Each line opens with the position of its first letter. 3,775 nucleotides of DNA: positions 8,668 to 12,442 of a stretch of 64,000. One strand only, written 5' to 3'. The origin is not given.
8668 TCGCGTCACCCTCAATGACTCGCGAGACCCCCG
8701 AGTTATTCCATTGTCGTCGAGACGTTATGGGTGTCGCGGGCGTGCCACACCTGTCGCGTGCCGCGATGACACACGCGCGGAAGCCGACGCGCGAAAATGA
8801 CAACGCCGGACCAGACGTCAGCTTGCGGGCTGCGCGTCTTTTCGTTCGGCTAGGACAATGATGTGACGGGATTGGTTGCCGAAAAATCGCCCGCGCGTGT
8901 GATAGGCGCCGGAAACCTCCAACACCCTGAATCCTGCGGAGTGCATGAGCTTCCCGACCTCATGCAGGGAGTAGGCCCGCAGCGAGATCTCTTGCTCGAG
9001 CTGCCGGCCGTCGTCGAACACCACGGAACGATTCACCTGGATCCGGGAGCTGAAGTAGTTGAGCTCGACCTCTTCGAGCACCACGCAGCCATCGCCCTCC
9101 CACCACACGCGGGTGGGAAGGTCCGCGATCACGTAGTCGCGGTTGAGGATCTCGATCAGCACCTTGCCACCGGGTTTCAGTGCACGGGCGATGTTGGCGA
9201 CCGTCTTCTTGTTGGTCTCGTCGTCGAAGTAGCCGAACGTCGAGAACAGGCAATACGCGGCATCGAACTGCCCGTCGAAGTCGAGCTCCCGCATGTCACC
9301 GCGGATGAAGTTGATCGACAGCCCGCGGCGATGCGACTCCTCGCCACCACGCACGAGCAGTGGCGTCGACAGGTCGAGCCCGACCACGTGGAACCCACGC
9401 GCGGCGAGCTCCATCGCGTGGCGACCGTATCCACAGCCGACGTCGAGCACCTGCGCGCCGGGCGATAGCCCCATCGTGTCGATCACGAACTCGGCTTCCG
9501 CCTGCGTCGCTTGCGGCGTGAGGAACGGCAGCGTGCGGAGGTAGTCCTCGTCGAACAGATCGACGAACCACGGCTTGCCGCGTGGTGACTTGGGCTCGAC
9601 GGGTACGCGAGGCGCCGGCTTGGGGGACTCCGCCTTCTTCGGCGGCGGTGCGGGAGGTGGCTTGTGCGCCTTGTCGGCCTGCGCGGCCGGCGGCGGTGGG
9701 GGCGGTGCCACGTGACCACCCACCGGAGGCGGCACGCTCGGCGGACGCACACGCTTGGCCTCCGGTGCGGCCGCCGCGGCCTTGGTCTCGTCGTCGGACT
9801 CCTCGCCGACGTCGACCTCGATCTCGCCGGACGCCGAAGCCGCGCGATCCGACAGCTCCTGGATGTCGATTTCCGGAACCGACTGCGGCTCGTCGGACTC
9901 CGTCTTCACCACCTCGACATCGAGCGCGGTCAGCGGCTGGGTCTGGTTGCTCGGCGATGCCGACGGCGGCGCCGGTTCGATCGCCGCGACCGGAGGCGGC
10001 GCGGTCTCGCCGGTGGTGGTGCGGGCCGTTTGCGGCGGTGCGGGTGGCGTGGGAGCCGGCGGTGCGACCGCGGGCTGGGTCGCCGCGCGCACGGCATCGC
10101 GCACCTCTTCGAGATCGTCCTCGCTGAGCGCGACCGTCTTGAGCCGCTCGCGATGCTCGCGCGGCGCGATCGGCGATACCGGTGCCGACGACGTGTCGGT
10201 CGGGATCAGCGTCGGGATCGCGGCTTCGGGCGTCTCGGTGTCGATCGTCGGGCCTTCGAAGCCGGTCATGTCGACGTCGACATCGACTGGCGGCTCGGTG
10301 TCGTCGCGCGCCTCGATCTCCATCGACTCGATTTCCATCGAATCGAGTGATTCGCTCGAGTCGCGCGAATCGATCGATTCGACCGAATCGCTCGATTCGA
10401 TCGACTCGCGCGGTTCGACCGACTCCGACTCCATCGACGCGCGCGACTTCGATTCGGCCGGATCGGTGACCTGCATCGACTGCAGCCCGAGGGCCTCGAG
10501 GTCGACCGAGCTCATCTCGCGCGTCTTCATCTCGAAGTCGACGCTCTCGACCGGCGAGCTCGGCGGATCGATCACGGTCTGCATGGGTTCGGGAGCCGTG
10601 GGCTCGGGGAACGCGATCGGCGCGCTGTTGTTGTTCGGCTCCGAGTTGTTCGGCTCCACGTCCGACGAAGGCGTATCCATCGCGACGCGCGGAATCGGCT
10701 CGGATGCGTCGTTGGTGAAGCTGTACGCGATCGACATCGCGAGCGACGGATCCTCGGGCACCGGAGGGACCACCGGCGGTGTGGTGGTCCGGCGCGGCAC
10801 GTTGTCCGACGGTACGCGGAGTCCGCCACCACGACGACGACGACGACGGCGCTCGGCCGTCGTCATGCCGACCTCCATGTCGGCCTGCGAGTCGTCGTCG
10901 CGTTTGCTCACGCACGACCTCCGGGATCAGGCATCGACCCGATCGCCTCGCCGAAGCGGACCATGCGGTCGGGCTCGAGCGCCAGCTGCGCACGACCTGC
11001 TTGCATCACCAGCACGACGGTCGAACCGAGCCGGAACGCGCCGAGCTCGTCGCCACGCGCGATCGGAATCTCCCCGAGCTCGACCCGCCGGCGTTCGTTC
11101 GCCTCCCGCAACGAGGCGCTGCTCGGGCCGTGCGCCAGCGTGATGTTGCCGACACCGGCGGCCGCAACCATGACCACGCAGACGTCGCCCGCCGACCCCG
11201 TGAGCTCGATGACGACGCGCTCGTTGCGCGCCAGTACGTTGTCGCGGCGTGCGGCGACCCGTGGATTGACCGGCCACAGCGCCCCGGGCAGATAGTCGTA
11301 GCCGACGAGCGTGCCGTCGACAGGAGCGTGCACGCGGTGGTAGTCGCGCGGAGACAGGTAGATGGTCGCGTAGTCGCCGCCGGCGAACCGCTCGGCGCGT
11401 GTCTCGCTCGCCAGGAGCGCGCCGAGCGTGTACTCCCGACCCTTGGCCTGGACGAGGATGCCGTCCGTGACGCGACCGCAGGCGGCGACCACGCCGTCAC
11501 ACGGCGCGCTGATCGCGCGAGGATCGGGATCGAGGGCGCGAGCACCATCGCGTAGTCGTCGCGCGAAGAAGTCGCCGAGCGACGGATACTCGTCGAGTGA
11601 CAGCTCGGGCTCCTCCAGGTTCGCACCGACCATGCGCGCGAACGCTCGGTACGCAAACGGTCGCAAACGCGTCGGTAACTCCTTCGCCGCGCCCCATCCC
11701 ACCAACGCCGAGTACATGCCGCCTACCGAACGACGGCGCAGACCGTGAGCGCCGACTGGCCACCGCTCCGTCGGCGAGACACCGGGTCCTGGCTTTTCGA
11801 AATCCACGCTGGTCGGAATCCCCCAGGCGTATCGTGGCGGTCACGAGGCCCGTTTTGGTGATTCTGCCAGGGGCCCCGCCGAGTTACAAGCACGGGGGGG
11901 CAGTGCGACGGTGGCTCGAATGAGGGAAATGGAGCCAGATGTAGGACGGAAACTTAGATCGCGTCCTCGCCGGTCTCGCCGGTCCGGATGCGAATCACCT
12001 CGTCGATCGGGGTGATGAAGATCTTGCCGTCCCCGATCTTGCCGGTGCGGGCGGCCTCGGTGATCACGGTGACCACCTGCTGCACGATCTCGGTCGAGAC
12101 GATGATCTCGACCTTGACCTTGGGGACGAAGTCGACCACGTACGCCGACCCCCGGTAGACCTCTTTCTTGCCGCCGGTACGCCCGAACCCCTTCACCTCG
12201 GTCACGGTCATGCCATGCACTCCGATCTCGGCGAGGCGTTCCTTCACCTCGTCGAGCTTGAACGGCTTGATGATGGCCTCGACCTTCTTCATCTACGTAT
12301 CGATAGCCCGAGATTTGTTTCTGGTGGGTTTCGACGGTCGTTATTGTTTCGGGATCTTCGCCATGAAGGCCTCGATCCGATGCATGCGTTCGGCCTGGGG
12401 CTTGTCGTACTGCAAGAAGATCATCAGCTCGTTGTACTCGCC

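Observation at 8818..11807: psd translationally coupled to a SAM methyltransferase bearing a about 450-aa acidic disordered N-terminus: a possible PE N-methylation (PC) branch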

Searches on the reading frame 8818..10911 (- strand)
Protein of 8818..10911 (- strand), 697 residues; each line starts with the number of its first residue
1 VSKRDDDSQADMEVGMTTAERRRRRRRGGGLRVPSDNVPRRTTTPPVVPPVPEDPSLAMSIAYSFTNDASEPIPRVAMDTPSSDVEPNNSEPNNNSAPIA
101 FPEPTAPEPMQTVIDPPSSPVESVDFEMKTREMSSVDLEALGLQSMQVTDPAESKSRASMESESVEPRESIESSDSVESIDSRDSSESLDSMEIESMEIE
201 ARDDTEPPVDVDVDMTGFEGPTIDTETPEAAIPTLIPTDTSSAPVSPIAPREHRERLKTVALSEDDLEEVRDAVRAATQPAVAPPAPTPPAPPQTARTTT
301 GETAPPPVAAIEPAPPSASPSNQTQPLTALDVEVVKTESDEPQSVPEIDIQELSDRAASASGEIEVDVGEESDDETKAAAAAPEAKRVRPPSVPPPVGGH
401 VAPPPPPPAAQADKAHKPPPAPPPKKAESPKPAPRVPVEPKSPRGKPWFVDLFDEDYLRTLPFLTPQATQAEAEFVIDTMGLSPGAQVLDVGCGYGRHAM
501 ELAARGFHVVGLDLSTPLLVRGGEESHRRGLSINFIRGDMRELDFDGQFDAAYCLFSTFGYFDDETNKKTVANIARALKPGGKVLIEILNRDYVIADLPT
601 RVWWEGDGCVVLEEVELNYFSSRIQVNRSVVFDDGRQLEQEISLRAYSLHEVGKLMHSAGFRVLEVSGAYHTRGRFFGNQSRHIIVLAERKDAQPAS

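Call 3: search_protein_families(library=pfam, proteins=[window:8818-10911:-], max_evalue=0.01)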
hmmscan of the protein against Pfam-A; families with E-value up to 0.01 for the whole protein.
window:8818-10911:- (697 aa): 10 families
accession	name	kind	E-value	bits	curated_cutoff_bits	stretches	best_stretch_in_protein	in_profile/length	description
PF13649.12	Methyltransf_25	-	1.3e-22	80.7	27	1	488-582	1-97/97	Methyltransferase domain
PF08241.18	Methyltransf_11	-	1.9e-17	64.1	21.2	1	489-586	1-95/95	Methyltransferase domain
PF13489.12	Methyltransf_23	-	1.8e-13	51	27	1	482-665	20-163/164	Methyltransferase domain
PF13847.12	Methyltransf_31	-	1.6e-11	44.5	27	1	483-590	2-113/145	Methyltransferase domain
PF08242.18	Methyltransf_12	-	1.8e-11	45.1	30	1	489-583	1-97/98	Methyltransferase domain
PF01209.24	Ubie_methyltran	-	5.5e-10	39.4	20.1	1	474-586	37-151/233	ubiE/COQ5 methyltransferase family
PF02353.26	CMAS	-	2.3e-08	34.1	27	1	467-587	45-165/273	Mycolic acid cyclopropane synthetase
PF03848.20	TehB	-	4.4e-06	26.7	20.4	1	476-586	22-132/193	Tellurite resistance protein TehB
PF00891.24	Methyltransf_2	-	4.1e-05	23.5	22.3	1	471-586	49-164/210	O-methyltransferase domain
PF05724.17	TPMT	-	0.0087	16.2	26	0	474-516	28-69/218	Thiopurine S-methyltransferase (TPMT)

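Call 4: search_protein_families(library=ncbifam, proteins=[window:8818-10911:-], max_evalue=0.01)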
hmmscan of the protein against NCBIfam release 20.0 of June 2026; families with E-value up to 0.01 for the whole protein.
window:8818-10911:- (697 aa): 39 families (the best 25 are shown)
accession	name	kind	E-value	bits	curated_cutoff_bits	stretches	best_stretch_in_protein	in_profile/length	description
NF041820.1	daptide_MTase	equivalog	4.1e-16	59.2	175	1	469-664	22-225/243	daptide-type RiPP biosynthesis methyltransferase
NF051855.1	GlySarMtaseBact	equivalog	2.2e-15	57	350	1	469-597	38-169/259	glycine/sarcosine N-methyltransferase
NF045667.1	MTase_DVU1556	equivalog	1.7e-14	53.8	155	1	476-664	14-163/213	DVU_1556 family methyltransferase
NF043040.1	corrin_prot_MT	hypoth_equivalog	2.6e-14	53.2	180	1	456-586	14-147/216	corrinoid protein-associated methyltransferase CpaM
TIGR02021.1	BchM-ChlM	equivalog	1.4e-11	44.2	158.9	1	483-575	53-144/218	magnesium protoporphyrin IX methyltransferase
NF041537.1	ArsM_AhpD_UU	exception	8.4e-11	41.2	510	1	480-587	72-181/345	arsenite methyltransferase/AhpD domain selenoprotein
TIGR01934.1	MenG_MenH_UbiE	subfamily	5.8e-10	38.8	158.35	1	476-586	31-141/223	ubiquinone/menaquinone biosynthesis methyltransferase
NF001241.0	PRK00216.1-2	equivalog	1.3e-09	38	327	1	476-586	43-147/231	demethylmenaquinone methyltransferase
TIGR01983.1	UbiG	equivalog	1.4e-09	37.6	102.95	1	485-593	50-158/228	bifunctional 2-polyprenyl-6-hydroxyphenol methylase/3-demethylubiquinol 3-O-methyltransferase UbiG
NF001244.0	PRK00216.1-5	equivalog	2.3e-09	36.9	216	1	477-586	41-153/236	bifunctional demethylmenaquinone methyltransferase/2-methoxy-6-polyprenyl-1,4-benzoquinol methylase UbiE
NF008405.0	PRK11207.1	equivalog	5.9e-09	35.7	218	1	476-586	22-132/198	tellurite resistance methyltransferase TehB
NF008686.0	PRK11705.1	equivalog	1.1e-08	34.5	400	1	467-588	150-267/383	cyclopropane fatty acyl phospholipid synthase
NF041536.1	ArsM_DUF2284_UU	exception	1.6e-08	33.4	575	1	482-618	74-215/459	arsenite methyltransferase/DUF2284 domain selenoprotein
NF040703.1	cyclopro_CfaB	exception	2.7e-08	33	650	1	467-585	142-262/393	C17 cyclopropane fatty acid synthase CfaB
NF007610.0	PRK10258.1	equivalog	7.2e-08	32.1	342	1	473-591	31-143/251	malonyl-ACP O-methyltransferase BioC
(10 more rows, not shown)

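Call 58: predict_structure(alignment_id=A3)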
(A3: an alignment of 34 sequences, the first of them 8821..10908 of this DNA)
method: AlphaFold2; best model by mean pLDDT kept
length: 696 residues; sequences in the alignment: 34
mean_pLDDT: 57.0   pTM: 0.45
mean pLDDT of the five models: 57.0, 56.4, 56.1, 52.5, 51.3
residues with pLDDT >= 90: 84; 70-90: 81; 50-70: 196; < 50: 335
segments of 3 or more residues with pLDDT < 50: 1-3, 28-42, 61-63, 65-89, 97-117, 122-131, 143-164, 169-193, 195-197, 199-231, 238-261, 294-302, 316-348, 356-379, 389-392, 395-401, 406-415, 433-438, 455-463, 621-623, 639-641, 694-696
pLDDT, mean of each block of 10 residues (from residue 1): 46 60 56 42 55 55 44 41 41 48 39 43 43 61 46 43 47 42 44 45 43 38 41 47 43 39 66 66 53 45 54 45 36 41 42 48 37 39 46 44 47 49 52 46 52 48 67 91 95 88 95 88 90 91 95 72 79 95 86 55 59 54 52 54 61 86 82 68 87 58
secondary structure, 60 per line:
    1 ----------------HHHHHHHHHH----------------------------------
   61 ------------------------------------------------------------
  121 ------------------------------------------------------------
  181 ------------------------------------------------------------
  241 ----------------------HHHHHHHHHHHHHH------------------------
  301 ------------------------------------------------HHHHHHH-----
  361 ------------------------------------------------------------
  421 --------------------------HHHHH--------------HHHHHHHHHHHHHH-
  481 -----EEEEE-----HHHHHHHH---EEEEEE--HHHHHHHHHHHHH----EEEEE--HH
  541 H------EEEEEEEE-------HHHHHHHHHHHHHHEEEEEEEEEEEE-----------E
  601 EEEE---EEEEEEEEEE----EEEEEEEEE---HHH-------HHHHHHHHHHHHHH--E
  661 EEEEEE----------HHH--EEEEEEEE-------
elements in order (helices of 4 or more, strands of 3 or more residues): H17-26 H263-276 H349-355 H447-451 H466-479 E486-490 H496-503 E507-512 H515-527 E532-536 E548-555 H563-576 E577-588 E600-604 E608-617 E622-630 H644-657 E660-666 E682-689

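Call 59: list_cluster_members(proteins=[window:8821-10911:-, window:10911-11807:-, P0121])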
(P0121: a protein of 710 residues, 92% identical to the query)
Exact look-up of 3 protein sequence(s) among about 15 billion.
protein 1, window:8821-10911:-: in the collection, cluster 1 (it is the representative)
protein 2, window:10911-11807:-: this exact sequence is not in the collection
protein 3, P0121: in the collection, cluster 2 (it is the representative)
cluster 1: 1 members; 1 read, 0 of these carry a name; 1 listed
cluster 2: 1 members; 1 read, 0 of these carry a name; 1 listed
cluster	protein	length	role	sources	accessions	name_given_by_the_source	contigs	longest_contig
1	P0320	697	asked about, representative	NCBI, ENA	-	-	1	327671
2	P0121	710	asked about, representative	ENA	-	-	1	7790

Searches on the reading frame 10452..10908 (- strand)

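Call 32: find_homologous_proteins(query=window:10452-10908:-, max_evalue=0.001)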
Query window:10452-10908:- (152 aa): 53 proteins with E <= 0.001 among 84 candidates.
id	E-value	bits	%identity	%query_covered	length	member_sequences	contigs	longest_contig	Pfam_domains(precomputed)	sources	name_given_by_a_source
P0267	8.0e-58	212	77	99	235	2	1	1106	-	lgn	-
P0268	6.3e-47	177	70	95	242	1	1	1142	-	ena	-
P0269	1.3e-45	173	70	93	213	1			-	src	-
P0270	2.9e-45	172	64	99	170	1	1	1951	-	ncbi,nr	ncbi:MAG TPA: hypothetical protein VLM79_04380, partial [Kofleriaceae bacterium]|nr:hypothetical pro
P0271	8.4e-44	167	68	93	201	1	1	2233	-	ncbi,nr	ncbi:MAG TPA: hypothetical protein VN253_13095, partial [Kofleriaceae bacterium]|nr:hypothetical pro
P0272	3.9e-43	165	68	88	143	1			-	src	-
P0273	1.4e-42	163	63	99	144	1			-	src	-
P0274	1.8e-42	163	66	93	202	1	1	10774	-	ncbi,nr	ncbi:MAG TPA: hypothetical protein VFT22_17050, partial [Kofleriaceae bacterium]|nr:hypothetical pro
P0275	8.9e-42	160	60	97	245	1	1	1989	-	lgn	-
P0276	1.3e-41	160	66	95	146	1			-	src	-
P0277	7.2e-40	154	68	90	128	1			-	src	-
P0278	1.5e-39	153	67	85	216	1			-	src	-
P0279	1.6e-39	153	61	93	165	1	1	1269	-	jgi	-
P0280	2.4e-39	153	63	93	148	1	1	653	-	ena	-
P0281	3.3e-39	152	64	93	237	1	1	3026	-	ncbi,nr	ncbi:MAG TPA: hypothetical protein VK607_25865, partial [Kofleriaceae bacterium]|nr:hypothetical pro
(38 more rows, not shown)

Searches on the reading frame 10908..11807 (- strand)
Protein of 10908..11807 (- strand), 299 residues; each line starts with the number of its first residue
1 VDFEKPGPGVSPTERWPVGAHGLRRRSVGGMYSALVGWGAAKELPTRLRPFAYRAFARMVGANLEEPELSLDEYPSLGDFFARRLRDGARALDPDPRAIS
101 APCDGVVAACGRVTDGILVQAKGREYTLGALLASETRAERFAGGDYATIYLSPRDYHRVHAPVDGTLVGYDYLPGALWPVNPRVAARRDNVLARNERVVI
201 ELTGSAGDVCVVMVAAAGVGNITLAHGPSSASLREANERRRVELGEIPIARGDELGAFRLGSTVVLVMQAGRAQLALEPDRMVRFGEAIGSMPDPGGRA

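Call 3: search_protein_families(library=pfam, proteins=[window:10908-11807:-], max_evalue=0.01)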
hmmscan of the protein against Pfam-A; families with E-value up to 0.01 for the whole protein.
window:10908-11807:- (299 aa): 1 family
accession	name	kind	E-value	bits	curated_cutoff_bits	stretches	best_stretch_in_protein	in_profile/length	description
PF02666.20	PS_Dcarbxylase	-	3.9e-58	196.8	22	1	78-290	2-197/198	Phosphatidylserine decarboxylase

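Call 4: search_protein_families(library=ncbifam, proteins=[window:10908-11807:-], max_evalue=0.01)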
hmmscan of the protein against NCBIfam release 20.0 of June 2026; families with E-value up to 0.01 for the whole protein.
window:10908-11807:- (299 aa): 12 families
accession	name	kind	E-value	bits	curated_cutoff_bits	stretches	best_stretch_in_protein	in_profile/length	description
NF003038.0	PRK03934.1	equivalog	3.5e-53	180.1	285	1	32-291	7-265/267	phosphatidylserine decarboxylase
TIGR00163.1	PS_decarb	equivalog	2.2e-52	177.6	111.75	1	70-290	8-240/243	archaetidylserine decarboxylase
NF002853.0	PRK03140.1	equivalog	1.6e-43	148.9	307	1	54-292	36-258/262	phosphatidylserine decarboxylase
NF001941.0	PRK00723.1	equivalog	8.5e-31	107.3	371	1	31-274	44-268/297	phosphatidylserine decarboxylase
NF003685.0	PRK05305.2-5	equivalog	2.1e-09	36.9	183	1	80-216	37-134/198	phosphatidylserine decarboxylase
TIGR00164.2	AS_decarb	equivalog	2.9e-09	36.5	230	1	80-215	34-151/215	archaetidylserine decarboxylase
NF003683.0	PRK05305.2-3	equivalog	1.9e-06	27.4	244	1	148-223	80-148/204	phosphatidylserine decarboxylase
NF003678.0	PRK05305.1-2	equivalog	9.6e-06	25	225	0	148-215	95-157/218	phosphatidylserine decarboxylase family protein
NF038088.1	anchor_synt_D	exception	0.00024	20.7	240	1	148-289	74-191/194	protein sorting system archaetidylserine decarboxylase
NF003682.0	PRK05305.2-2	equivalog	0.00038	19.9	284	0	146-214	89-151/212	phosphatidylserine decarboxylase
NF003679.0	PRK05305.1-3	equivalog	0.00081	19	252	0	85-218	66-174/234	phosphatidylserine decarboxylase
NF003680.0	PRK05305.1-5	equivalog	0.0012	18.3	262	0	150-216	94-155/217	phosphatidylserine decarboxylase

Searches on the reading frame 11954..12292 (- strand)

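Call 3: search_protein_families(library=pfam, proteins=[window:11954-12292:-], max_evalue=0.01)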
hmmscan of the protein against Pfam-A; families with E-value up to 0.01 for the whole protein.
window:11954-12292:- (112 aa): 1 family
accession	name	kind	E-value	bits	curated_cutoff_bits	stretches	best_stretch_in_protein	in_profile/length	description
PF00543.27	P-II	-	4.8e-32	110.8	25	1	1-106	1-102/102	Nitrogen regulatory protein P-II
